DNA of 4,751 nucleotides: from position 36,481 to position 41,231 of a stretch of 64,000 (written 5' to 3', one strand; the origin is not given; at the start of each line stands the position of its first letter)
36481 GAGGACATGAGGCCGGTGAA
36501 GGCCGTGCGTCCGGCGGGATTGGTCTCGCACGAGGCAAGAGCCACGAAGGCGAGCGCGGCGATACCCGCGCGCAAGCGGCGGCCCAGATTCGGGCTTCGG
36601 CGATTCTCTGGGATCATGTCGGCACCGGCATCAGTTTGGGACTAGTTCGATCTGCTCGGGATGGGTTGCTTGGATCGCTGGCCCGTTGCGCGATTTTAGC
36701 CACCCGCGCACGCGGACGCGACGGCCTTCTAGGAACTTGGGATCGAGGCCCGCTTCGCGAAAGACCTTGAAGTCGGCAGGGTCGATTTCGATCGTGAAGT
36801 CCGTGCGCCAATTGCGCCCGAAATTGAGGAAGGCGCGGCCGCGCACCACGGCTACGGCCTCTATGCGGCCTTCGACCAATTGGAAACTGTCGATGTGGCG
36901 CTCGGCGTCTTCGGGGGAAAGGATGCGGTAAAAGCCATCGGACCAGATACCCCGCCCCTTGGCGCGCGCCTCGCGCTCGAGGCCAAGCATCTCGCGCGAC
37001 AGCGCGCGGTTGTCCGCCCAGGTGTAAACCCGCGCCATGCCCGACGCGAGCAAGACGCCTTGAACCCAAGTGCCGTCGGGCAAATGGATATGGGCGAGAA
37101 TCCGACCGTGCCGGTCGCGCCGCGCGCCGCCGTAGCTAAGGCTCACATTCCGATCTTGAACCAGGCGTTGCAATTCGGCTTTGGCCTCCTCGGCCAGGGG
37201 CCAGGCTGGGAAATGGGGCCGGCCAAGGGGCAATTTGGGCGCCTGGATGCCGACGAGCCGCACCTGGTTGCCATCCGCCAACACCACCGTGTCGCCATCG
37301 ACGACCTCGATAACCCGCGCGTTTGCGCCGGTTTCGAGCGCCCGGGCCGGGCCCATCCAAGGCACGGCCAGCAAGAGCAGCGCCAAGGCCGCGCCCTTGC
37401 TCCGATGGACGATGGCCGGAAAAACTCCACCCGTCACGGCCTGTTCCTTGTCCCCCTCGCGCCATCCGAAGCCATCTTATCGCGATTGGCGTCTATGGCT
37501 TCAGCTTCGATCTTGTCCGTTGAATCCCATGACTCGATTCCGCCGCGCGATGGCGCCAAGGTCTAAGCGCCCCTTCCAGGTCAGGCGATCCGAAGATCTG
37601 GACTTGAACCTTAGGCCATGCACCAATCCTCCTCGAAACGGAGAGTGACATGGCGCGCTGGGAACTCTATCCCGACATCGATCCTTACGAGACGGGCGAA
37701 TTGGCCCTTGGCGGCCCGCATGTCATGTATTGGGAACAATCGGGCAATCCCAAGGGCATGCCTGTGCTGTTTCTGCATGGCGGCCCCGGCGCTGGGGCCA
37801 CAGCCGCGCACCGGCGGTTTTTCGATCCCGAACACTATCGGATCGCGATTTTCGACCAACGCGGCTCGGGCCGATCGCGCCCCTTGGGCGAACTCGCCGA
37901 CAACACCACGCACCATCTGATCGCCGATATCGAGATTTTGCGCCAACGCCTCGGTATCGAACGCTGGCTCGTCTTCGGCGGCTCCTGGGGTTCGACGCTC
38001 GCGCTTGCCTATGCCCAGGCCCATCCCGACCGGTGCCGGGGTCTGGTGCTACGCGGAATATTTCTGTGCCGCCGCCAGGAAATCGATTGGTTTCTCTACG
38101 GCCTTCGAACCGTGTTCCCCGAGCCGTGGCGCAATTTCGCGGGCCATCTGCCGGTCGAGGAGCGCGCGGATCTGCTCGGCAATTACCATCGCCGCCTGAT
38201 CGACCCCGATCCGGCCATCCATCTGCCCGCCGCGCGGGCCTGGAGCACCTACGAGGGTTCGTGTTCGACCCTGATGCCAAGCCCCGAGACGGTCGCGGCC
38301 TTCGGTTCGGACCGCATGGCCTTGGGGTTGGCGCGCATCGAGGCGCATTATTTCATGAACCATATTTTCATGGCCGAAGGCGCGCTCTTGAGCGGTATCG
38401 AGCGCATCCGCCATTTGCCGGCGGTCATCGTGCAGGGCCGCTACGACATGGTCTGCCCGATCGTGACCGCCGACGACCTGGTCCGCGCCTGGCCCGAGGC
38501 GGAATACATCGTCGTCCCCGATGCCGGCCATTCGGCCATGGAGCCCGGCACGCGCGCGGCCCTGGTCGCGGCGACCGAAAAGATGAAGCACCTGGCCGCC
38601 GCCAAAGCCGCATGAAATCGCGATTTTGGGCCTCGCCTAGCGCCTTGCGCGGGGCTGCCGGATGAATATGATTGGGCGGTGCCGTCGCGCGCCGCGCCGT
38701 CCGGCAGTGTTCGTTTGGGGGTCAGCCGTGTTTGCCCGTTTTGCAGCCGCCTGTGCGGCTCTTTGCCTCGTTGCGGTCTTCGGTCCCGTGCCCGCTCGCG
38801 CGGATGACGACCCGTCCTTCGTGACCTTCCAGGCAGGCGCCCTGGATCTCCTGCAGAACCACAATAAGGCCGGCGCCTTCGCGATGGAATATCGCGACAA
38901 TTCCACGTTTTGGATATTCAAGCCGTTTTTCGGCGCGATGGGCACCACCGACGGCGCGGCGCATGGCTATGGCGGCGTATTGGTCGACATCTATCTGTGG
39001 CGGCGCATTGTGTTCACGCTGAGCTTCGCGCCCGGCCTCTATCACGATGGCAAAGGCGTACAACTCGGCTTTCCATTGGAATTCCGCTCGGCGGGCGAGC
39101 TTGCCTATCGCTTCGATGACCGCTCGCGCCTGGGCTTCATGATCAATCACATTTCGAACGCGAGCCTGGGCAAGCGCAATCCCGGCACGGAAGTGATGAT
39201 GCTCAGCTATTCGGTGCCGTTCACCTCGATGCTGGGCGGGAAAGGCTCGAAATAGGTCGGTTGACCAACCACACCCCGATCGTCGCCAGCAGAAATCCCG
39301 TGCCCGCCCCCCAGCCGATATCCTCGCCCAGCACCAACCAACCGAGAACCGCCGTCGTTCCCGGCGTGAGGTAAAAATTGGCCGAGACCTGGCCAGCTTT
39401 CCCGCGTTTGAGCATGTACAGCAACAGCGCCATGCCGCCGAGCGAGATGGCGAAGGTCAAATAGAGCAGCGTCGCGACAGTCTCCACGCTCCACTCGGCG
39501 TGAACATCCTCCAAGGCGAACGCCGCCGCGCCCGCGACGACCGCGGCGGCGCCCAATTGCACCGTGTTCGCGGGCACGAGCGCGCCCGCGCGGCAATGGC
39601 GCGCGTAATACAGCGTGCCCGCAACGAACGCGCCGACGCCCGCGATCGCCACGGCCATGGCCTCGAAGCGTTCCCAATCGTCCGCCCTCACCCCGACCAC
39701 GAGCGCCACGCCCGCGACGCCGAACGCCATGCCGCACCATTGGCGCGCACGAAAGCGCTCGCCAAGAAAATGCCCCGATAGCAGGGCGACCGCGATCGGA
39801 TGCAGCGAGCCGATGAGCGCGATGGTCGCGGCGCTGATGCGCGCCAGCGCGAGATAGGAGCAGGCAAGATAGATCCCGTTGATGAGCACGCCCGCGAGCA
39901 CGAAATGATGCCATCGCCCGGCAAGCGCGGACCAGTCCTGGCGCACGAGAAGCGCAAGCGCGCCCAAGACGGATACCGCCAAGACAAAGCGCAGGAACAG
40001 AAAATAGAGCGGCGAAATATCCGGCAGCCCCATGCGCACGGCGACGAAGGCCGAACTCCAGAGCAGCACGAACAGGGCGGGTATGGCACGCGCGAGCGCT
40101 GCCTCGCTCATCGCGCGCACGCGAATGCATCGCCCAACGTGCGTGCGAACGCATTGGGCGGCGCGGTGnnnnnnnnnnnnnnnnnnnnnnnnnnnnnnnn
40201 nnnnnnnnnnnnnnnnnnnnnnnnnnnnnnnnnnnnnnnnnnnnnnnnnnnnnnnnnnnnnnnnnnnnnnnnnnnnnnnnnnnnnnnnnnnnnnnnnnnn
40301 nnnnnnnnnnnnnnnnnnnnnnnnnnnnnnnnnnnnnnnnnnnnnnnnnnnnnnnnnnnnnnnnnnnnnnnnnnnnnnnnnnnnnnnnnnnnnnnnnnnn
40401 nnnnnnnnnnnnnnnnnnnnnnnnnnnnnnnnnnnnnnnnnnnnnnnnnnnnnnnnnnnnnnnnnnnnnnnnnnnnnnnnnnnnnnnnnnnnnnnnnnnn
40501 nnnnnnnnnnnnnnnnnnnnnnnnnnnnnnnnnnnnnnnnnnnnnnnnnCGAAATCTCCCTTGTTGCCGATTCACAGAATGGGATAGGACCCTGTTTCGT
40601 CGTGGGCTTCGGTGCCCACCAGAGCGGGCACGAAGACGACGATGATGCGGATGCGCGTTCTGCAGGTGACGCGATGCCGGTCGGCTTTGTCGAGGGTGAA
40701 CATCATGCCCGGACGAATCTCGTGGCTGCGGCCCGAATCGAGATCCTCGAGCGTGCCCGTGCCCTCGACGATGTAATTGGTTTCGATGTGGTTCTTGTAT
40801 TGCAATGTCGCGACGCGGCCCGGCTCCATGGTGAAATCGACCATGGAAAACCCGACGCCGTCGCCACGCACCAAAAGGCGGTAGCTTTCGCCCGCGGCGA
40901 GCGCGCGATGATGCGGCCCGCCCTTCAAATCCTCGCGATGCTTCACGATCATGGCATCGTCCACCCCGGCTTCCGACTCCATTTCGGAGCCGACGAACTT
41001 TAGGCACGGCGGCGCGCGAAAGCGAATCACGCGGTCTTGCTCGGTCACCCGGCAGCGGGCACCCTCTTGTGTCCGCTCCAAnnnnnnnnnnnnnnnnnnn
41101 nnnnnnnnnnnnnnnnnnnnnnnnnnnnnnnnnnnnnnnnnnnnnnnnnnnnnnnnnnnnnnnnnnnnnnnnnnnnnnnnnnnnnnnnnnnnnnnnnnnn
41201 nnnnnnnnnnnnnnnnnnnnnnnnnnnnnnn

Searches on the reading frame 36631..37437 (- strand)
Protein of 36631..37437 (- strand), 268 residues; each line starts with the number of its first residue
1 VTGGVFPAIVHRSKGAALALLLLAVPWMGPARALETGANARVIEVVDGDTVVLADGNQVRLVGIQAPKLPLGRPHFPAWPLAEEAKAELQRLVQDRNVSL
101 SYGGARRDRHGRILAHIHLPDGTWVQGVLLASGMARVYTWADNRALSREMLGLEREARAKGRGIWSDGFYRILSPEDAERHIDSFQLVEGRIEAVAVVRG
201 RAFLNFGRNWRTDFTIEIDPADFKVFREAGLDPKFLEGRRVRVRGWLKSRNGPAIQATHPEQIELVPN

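Call 22: search_protein_families(library=pfam, proteins=[window:36631-37437:-], max_evalue=0.001)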
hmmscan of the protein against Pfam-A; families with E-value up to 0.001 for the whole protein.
window:36631-37437:- (268 aa): 2 families
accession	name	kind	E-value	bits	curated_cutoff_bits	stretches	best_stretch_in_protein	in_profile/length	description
PF00565.23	SNase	-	2.2e-15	57.5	21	1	58-167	1-107/107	Staphylococcal nuclease homologue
PF19135.5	DUF5818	-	7.5e-05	22.6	27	0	232-252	28-45/57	Protein of unknown function (DUF5818)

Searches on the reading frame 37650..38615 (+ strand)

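Call 22: search_protein_families(library=pfam, proteins=[window:37650-38615:+], max_evalue=0.001)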
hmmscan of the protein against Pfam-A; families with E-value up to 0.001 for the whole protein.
window:37650-38615:+ (321 aa): 4 families
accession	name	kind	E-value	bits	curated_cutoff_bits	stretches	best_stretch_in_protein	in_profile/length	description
PF00561.26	Abhydrolase_1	-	1.8e-32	113.4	25.8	1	38-298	2-242/245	alpha/beta hydrolase fold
PF12146.15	Hydrolase_4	-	1.5e-12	47.8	27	1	39-296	7-234/239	Serine aminopeptidase, S33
PF12697.13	Abhydrolase_6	-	1.2e-10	42.9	26.3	1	39-307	1-215/217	Alpha/beta hydrolase family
PF08386.16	Abhydrolase_4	-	0.00085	19.9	21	0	256-302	35-81/103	TAP-like protein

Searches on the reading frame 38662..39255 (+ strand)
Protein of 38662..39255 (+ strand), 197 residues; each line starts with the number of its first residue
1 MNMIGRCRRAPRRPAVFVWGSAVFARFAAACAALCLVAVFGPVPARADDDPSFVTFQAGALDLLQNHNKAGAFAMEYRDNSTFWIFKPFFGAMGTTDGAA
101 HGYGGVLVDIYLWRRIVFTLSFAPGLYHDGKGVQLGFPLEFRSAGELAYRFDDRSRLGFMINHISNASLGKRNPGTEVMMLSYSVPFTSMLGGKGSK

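Call 22: search_protein_families(library=pfam, proteins=[window:38662-39255:+], max_evalue=0.001)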
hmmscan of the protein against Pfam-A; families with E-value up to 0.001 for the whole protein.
window:38662-39255:+ (197 aa): 1 family
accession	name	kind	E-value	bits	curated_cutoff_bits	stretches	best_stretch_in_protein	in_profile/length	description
PF09411.16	PagL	-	2.8e-14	53.8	23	1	113-185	58-135/136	Lipid A 3-O-deacylase (PagL)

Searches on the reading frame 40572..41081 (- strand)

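Call 69: search_protein_families(library=pfam, proteins=[window:40572-41081:-], max_evalue=0.001)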
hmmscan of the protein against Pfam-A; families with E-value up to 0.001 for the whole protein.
window:40572-41081:- (169 aa): 2 families
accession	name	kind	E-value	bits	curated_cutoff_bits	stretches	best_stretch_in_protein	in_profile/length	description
PF06339.18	Ectoine_synth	-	1.6e-37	129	27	1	44-168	1-125/127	Ectoine synthase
PF07883.17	Cupin_2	-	7.8e-08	32.4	27.2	1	83-150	3-70/70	Cupin domain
